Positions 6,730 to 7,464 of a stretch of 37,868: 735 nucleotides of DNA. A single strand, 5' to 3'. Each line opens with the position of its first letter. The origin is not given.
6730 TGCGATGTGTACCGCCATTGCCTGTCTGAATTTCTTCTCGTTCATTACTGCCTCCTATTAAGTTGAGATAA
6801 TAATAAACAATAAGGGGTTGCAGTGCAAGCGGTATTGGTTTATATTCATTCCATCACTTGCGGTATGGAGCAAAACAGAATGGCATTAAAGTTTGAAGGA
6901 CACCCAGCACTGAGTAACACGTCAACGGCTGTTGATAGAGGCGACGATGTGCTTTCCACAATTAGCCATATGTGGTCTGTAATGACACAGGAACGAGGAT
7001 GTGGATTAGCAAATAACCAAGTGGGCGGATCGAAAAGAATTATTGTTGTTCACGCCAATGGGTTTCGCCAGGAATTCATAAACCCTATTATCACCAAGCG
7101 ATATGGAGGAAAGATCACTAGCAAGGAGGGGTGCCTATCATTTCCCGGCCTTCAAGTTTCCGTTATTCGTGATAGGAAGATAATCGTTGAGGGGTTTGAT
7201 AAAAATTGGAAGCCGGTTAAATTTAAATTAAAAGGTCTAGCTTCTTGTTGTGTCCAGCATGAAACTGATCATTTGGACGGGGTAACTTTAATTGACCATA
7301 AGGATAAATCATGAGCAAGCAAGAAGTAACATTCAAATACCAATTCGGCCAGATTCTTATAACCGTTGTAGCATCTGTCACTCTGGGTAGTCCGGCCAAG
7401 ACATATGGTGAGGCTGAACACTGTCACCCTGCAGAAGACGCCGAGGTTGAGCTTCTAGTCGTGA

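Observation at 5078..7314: Two diverged minimal peptide deformylase paralogs flanking an inverted regulatory cassette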

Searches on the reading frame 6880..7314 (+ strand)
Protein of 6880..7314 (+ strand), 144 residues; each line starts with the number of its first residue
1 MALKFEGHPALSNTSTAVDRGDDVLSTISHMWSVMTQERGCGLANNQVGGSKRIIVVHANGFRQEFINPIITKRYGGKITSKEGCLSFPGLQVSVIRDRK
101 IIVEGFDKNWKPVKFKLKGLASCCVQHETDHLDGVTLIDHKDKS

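Call 5: search_protein_families(library=pfam, proteins=[window:6880-7314:+], max_evalue=0.1)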
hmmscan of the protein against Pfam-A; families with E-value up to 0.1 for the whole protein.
window:6880-7314:+ (144 aa): 1 family
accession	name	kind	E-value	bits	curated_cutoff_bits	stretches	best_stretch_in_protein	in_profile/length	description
PF01327.26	Pep_deformylase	-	9.2e-38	129.7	22.8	1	7-143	8-152/156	Polypeptide deformylase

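Call 7: search_dna_similar(query=window:6880-7314:+, collection=phages, mode=protein, max_rows=40)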
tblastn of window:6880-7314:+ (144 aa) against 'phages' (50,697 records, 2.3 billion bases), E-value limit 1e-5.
Records with a match: 164; places in all: 165; records where one place covers at least 80% of the query: 138.
Best place of each record, by identity: <60% 164.
By first word of the organism name: Synechococcus 53; Vibrio 45; Bacteriophage 20; Brevundimonas 8; Listeria 8; Caulobacter 6; Acinetobacter 4; Methylophilales 4; Cyanophage 3; Salmonella 3; and 9 more.
By host as written in the record: - 76; Vibrio lentus 30; Listeria monocytogenes 8; Brevundimonas pondensis LVF1 6; Methylophilales_sp._H5P1 4; Vibrio splendidus 3; Synechococcus sp. WH8109 3; Synechococcus sp. 3; and 24 more.
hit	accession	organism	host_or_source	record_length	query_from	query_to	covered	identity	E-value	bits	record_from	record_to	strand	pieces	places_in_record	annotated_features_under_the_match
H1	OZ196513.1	Vibrio phage D93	Seawater and oysters mix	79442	1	134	93%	46.3%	6e-33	127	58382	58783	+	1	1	peptide deformylase | hypothetical protein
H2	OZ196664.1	Vibrio phage D71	Seawater and oysters mix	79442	1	134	93%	46.3%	6e-33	127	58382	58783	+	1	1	peptide deformylase | hypothetical protein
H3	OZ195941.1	Vibrio phage D81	Seawater and oysters mix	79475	1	134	93%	46.3%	6e-33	127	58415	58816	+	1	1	peptide deformylase | hypothetical protein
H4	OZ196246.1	Vibrio phage D82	Seawater and oysters mix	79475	1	134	93%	46.3%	6e-33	127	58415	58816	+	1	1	peptide deformylase | hypothetical protein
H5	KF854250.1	Vibrio phage VP_EVC_2013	Vibrio parahaemolyticus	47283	11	137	88%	48.0%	4e-29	116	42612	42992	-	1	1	record has no annotation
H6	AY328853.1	Vibrio phage VP16C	-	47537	11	137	88%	48.0%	4e-29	116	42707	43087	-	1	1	orf57C: hypothetical protein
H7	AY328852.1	Vibrio phage VP16T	-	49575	9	137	90%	46.5%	2e-31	122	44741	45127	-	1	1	orf60T: hypothetical protein | orf59T: hypothetical protein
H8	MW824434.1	Vibrio phage PS65A.1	Vibrio crassostreae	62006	3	137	94%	44.4%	8e-30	118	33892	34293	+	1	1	def: peptide deformylase | hypothetical protein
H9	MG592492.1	Vibrio phage 1.118.A._10N.261.49.F6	Vibrio lentus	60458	10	137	89%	46.1%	1e-29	117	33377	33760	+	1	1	polypeptide deformylase | hypothetical protein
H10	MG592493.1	Vibrio phage 1.118.B._10N.261.49.F6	Vibrio lentus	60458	10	137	89%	46.1%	1e-29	117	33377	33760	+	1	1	polypeptide deformylase | hypothetical protein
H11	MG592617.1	Vibrio phage 1.250.O._10N.261.55.E11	Vibrio splendidus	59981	10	137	89%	46.1%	1e-29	117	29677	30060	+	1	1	polypeptide deformylase | hypothetical protein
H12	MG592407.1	Vibrio phage 1.023.O._10N.222.51.B4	Vibrio splendidus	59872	10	137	89%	45.3%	3e-28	113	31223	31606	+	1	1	polypeptide deformylase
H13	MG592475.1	Vibrio phage 1.103.O._10N.261.52.F2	Vibrio splendidus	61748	10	137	89%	44.5%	4e-30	119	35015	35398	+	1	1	polypeptide deformylase | hypothetical protein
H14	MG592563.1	Vibrio phage 1.194.O._10N.286.54.B1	Vibrio lentus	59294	10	137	89%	44.5%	6e-30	118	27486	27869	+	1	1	polypeptide deformylase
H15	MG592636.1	Vibrio phage 1.270.A._10N.286.54.A8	Vibrio lentus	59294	10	137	89%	44.5%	6e-30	118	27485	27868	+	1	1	polypeptide deformylase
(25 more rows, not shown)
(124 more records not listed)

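Call 10: find_encoding_contigs(protein=window:6880-7314:+, flank=10000, max_places=10)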
Protein window:6880-7314:+ (144 aa): no gene with exactly this product is on record in the collection.

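Call 11: find_homologous_proteins(query=window:6880-7314:+, max_evalue=1e-10)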
Query window:6880-7314:+ (144 aa): 1761 proteins with E <= 1e-10 among 1963 candidates; the best 120 are listed.
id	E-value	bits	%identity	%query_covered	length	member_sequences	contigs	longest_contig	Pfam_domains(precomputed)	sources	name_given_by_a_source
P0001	1.0e-92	325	100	100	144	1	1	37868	PF01327.27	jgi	-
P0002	2.2e-80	285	84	99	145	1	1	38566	PF01327.27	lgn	-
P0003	2.3e-79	282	86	99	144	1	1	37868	PF01327.27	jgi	-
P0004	7.9e-73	261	78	99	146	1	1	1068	PF01327.27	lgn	-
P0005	5.6e-53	196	61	92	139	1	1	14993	PF01327.27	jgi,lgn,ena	-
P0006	1.8e-52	195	62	94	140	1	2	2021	PF01327.27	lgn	-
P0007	1.3e-50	189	62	94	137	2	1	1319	PF01327.27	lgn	-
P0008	3.8e-50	187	58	95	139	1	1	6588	PF01327.27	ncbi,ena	-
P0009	4.6e-50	187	59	96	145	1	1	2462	PF01327.27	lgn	-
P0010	7.1e-50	186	59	98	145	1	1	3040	PF01327.27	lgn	-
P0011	3.9e-49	184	58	96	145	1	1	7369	PF01327.27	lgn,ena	-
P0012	9.0e-49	183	68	80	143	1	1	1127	PF01327.27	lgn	-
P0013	2.2e-48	181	59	96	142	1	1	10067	PF01327.27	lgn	-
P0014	2.7e-48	181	58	97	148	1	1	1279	PF01327.27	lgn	-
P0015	4.3e-48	181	59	96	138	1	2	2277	PF01327.27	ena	-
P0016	4.5e-48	180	62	90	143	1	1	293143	PF01327.27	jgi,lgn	jgi:peptide deformylase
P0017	2.6e-46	175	58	97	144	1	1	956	PF01327.27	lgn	-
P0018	3.6e-46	174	58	94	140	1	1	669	PF01327.27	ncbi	-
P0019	1.8e-45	172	55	93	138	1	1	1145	PF01327.27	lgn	-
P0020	3.2e-45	171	59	98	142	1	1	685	PF01327.27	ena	-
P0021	7.8e-45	170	57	94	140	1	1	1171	PF01327.27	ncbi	-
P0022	9.4e-45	170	59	92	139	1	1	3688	PF01327.27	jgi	-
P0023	1.0e-44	170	57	94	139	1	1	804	PF01327.27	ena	-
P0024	1.1e-44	170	58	94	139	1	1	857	PF01327.27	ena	-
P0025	1.1e-44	169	61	88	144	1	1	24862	PF01327.27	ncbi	-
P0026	1.9e-44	169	57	94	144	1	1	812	PF01327.27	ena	-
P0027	2.0e-44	169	56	91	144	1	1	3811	PF01327.27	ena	-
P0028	6.3e-44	167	59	90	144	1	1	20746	PF01327.27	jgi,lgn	jgi:peptide deformylase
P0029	7.0e-44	167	59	97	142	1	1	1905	PF01327.27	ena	-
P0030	2.1e-43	165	57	94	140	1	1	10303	PF01327.27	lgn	-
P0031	5.2e-43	164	55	95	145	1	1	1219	PF01327.27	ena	-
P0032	5.3e-43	164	57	95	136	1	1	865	PF01327.27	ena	-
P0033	5.5e-43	164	55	94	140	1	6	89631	PF01327.27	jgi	-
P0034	6.9e-43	164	57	92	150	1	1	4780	PF01327.27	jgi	-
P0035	7.3e-43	164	58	89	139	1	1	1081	PF01327.27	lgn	-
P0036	8.2e-43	163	55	90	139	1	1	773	PF01327.27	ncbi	-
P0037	1.3e-42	163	51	100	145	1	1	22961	PF01327.27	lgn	-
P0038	1.2e-41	160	51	99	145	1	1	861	PF01327.27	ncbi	-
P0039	3.8e-41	158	55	90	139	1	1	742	PF01327.27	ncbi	-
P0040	1.5e-40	156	51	98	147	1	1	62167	PF01327.27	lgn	-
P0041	1.8e-40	156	53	96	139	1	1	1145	PF01327.27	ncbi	-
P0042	4.6e-40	155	61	75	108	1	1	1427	PF01327.27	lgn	-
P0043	1.7e-38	149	54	92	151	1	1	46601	PF01327.27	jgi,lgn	jgi:peptide deformylase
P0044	2.6e-38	149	54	97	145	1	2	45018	PF01327.27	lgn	-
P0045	7.5e-38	147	56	90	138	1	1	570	PF01327.27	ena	-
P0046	1.7e-37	146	50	95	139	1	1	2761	PF01327.27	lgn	-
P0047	3.0e-37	145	51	95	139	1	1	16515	PF01327.27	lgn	-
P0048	4.0e-37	145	51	93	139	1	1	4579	PF01327.27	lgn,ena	-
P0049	7.1e-36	141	53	96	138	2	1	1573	PF01327.27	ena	-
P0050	2.4e-34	136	51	97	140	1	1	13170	PF01327.27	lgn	-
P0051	1.2e-32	130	48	95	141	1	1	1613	PF01327.27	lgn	-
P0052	4.0e-32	129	49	92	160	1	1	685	PF01327.27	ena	-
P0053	9.1e-32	128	50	90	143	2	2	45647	PF01327.27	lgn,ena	-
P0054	1.1e-31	127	49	89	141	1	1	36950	PF01327.27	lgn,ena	-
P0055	3.5e-31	126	47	97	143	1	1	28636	PF01327.27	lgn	-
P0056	4.1e-31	126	52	90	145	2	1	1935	PF01327.27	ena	-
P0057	1.6e-30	124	46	93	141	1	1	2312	PF01327.27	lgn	-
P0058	2.3e-30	123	57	72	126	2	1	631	PF01327.27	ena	-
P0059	3.3e-30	123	49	95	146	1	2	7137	PF01327.27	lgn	-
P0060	7.1e-30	121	47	94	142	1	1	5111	PF01327.27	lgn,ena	-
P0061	1.7e-29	120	47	92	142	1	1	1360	PF01327.27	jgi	jgi:peptide deformylase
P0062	1.8e-29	120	44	97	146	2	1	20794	PF01327.27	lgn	-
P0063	2.1e-29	120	46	90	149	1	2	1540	PF01327.27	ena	-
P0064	5.3e-28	115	43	96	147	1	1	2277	PF01327.27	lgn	-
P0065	2.4e-27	113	60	60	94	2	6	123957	PF01327.27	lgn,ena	-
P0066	1.9e-24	104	45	92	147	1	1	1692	PF01327.27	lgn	-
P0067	2.0e-24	104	43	89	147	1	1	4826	PF01327.27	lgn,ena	-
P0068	7.0e-23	99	44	92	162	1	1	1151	PF01327.27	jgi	jgi:peptide deformylase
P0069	1.2e-21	95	42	98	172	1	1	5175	PF01327.27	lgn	-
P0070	1.7e-21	94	43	92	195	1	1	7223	PF01327.27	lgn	-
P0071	3.0e-21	94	46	92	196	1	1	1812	PF01327.27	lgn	-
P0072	4.0e-21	93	42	92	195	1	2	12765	PF01327.27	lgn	-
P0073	4.7e-21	93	42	92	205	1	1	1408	PF01327.27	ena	-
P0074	6.3e-21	92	44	92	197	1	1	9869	PF01327.27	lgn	-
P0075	6.5e-21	92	37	97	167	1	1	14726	PF01327.27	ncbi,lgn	-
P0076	1.5e-20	91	44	92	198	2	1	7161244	PF01327.27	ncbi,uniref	ncbi:peptide deformylase [Schlesneria sp. T3-172]|uniref:peptide deformylase n=1 Tax=Schlesneria sph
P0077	1.7e-20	91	42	92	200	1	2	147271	PF01327.27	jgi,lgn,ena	-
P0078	2.3e-20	91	44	92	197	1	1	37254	PF01327.27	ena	-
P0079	2.3e-20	91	44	92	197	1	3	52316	PF01327.27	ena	-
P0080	2.6e-20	90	40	92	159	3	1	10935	PF01327.27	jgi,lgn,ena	-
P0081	3.3e-20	90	42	92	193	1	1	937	PF01327.27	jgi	jgi:peptide deformylase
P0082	3.4e-20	90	34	97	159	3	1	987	PF01327.27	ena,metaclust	metaclust:\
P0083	5.6e-20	89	44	92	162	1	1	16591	PF01327.27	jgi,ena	-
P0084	7.5e-20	89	43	92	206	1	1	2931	PF01327.27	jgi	jgi:peptide deformylase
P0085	1.1e-19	88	41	92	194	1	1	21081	PF01327.27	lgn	-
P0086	1.3e-19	88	48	77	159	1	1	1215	PF01327.27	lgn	-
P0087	1.3e-19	88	41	92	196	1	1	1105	PF01327.27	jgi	jgi:peptide deformylase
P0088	1.6e-19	88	40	92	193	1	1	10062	PF01327.27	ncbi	ncbi:MAG: peptide deformylase [Thermoguttaceae bacterium]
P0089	2.7e-19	87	41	97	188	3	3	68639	PF01327.27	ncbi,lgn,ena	-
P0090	2.9e-19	87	44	92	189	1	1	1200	PF01327.27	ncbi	-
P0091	2.9e-19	87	41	92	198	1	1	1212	PF01327.27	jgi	jgi:peptide deformylase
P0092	3.2e-19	87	42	92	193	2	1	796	PF01327.27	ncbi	-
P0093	3.3e-19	87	42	92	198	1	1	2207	PF01327.27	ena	-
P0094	3.5e-19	87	40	95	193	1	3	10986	PF01327.27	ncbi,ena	-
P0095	3.5e-19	87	44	95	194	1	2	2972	PF01327.27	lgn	-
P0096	4.0e-19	87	41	92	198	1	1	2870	PF01327.27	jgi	jgi:peptide deformylase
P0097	4.6e-19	86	42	97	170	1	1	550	PF01327.27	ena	-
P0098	4.7e-19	86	42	92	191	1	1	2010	PF01327.27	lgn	-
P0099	4.8e-19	86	40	94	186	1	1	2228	PF01327.27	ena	-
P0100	5.1e-19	86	40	82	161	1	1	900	PF01327.27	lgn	-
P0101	6.4e-19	86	41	92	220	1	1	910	PF01327.27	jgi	-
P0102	7.4e-19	86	44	92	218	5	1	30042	PF01327.27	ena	-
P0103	8.1e-19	86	42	81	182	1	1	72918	PF01327.27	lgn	-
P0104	8.9e-19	86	40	96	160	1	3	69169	PF01327.27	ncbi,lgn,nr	ncbi:peptide deformylase [Patescibacteria group bacterium]|nr:peptide deformylase [Patescibacteria g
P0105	8.9e-19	86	33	97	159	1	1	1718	PF01327.27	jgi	-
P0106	1.1e-18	85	41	92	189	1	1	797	PF01327.27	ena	-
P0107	1.2e-18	85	41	92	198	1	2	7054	PF01327.27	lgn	-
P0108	1.4e-18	85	37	95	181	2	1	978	PF01327.27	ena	-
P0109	1.6e-18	85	36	82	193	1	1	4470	PF01327.27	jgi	jgi:peptide deformylase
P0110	1.7e-18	85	42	82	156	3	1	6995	PF01327.27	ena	-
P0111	1.8e-18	85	40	95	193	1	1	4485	PF01327.27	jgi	-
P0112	2.0e-18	84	49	74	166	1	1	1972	PF01327.27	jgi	jgi:peptide deformylase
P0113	2.1e-18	84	41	92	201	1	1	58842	PF01327.27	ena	-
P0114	2.1e-18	84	41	91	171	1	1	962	PF01327.27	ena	-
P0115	2.1e-18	84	42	94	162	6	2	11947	PF01327.27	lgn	-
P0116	2.6e-18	84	41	92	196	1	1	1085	PF01327.27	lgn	-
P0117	2.7e-18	84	40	95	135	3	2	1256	PF01327.27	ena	-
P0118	3.6e-18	84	42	82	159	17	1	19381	PF01327.27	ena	-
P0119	4.3e-18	83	39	97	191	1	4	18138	PF01327.27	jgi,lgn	jgi:peptide deformylase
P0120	4.4e-18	83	44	76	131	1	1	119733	PF01327.27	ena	-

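Call 12: find_related_loci(query=window:6880-7314:+, collection=viral_contigs, flank=10000)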
Query window:6880-7314:+ (144 aa) in viral_contigs; peptide patterns used: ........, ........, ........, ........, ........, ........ (x = any residue, [..] = any of these).
2 stretches matched a pattern, but none encodes a relative of the query by tblastn (E <= 1e-3).

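Call 13: find_encoding_contigs(protein=P0002, flank=10000, max_places=5)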
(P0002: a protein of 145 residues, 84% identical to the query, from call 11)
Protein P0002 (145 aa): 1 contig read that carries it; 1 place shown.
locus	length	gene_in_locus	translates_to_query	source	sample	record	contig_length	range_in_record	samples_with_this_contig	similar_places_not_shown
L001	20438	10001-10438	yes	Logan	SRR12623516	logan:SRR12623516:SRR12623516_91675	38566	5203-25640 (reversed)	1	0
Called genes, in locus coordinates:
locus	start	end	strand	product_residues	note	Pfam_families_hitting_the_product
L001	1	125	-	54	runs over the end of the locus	-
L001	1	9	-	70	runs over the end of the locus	-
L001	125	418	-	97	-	-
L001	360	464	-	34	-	-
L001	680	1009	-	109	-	-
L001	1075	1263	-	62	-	-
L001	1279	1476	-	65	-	-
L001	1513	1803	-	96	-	-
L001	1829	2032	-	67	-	-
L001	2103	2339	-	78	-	-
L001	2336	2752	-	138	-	-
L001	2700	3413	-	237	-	PF10544:T5orf172 (weak), PF13455:MUG113 (weak)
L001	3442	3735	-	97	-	-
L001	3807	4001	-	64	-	PF15937:PrlF_antitoxin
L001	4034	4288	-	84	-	-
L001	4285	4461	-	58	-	-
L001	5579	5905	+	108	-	PF24043:DUF7352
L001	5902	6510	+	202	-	-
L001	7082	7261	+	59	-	-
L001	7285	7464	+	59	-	-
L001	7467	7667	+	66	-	PF20661:SutA-RBD (weak)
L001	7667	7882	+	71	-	-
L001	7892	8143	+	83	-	-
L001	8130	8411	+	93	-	-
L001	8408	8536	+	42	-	-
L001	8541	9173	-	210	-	PF00145:DNA_methylase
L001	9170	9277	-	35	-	-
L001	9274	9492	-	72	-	-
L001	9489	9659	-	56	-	-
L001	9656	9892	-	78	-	-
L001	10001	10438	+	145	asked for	PF01327:Pep_deformylase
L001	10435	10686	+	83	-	-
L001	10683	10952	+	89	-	-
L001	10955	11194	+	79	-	-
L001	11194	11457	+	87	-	-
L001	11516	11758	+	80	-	-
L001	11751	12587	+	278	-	PF12684:DUF3799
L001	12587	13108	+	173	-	-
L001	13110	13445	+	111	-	-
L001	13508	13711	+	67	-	-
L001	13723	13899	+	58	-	PF02599:CsrA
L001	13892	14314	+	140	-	PF07105:DUF1367 (weak)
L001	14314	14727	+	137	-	-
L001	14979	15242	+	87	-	-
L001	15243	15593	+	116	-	-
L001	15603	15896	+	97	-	-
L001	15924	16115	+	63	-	-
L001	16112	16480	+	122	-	-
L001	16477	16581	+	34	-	-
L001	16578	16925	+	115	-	PF08291:Peptidase_M15_3, PF05951:Peptidase_M15_2 (weak)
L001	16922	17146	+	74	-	-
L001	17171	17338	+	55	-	-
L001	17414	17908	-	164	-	-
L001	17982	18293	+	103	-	-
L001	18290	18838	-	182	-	PF14301:DUF4376 (weak)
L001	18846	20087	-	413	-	-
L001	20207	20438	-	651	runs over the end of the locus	-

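Call 14: find_encoding_contigs(protein=P0001, flank=10000, max_places=5)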
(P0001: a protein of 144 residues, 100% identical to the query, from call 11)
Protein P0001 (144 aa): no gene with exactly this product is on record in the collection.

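Call 18: find_encoding_contigs(protein=P0004, flank=10000, max_places=5)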
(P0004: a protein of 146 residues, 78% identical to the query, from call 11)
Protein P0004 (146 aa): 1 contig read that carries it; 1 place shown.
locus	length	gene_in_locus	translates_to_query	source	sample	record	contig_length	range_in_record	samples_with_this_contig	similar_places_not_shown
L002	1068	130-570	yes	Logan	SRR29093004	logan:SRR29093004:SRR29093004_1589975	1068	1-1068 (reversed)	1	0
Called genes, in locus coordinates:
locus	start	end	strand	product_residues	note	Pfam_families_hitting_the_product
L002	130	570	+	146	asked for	PF01327:Pep_deformylase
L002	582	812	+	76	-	-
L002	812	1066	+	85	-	?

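Call 22: find_related_loci(query=A1, collection=viral_contigs, flank=10000)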
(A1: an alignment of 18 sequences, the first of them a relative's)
Query A1 (144 aa) in viral_contigs; peptide patterns used: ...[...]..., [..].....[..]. (x = any residue, [..] = any of these).
599 stretches matched a pattern (row limit reached: there are more); 568 encode a relative of the query (tblastn E <= 1e-3); the best 80 are kept; 80 distinct loci.
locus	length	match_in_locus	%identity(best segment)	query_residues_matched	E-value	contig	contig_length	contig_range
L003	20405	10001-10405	55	3-137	8e-49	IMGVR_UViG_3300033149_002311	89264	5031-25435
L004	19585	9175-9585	50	1-137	4e-41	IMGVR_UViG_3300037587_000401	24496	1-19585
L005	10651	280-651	49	15-138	2e-37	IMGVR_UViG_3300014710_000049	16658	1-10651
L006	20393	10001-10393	49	7-137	2e-37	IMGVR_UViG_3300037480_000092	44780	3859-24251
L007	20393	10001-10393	40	9-139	8e-31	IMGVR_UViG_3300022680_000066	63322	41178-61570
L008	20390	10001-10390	42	8-139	3e-27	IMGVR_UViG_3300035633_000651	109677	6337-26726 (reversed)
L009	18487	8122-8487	42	22-140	9e-25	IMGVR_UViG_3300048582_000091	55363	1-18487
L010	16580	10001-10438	39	1-139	1e-23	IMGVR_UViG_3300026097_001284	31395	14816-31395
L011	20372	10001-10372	38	21-143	8e-23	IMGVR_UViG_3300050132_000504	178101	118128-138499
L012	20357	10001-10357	40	28-144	2e-22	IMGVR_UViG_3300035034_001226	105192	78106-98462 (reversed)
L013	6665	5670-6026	40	28-144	2e-22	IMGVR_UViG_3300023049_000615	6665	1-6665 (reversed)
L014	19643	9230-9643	39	7-140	3e-22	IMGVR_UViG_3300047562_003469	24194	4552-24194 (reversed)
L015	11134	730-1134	38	6-138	5e-22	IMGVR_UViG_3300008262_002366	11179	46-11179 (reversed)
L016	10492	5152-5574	40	1-140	6e-22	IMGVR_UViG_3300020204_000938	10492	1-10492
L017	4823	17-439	39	6-140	7e-22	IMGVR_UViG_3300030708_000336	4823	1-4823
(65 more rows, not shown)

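Call 23: find_related_loci(query=A1, collection=metagenome_contigs, flank=10000)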
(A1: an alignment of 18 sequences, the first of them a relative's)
Query A1 (144 aa) in metagenome_contigs; peptide patterns used: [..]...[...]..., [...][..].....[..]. (x = any residue, [..] = any of these).
600 stretches matched a pattern (row limit reached: there are more); 568 encode a relative of the query (tblastn E <= 1e-3); the best 80 are kept; 80 distinct loci.
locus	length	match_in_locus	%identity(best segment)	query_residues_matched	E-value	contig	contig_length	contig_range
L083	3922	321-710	53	9-138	4e-46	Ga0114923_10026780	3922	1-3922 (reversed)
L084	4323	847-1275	42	8-144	2e-28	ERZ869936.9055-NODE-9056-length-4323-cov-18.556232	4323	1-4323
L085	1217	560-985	41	8-144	1e-27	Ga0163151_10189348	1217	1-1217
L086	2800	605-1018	42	8-139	2e-26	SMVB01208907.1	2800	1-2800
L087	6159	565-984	42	1-140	3e-26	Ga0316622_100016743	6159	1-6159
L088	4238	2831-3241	39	7-142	2e-25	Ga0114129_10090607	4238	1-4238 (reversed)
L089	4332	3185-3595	38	8-139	1e-25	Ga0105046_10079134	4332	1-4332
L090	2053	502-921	41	1-140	2e-25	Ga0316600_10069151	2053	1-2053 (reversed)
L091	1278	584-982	40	10-140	1e-24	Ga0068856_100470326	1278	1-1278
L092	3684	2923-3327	39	9-140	3e-24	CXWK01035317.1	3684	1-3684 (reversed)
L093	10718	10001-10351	42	28-144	5e-24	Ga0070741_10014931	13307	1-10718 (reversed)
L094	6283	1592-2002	36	8-139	9e-24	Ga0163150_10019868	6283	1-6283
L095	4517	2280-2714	36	1-139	7e-24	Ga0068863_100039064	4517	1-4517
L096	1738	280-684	42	9-140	1e-23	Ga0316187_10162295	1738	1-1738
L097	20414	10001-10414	38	9-140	3e-22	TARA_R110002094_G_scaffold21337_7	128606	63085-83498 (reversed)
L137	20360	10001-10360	36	23-140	4e-21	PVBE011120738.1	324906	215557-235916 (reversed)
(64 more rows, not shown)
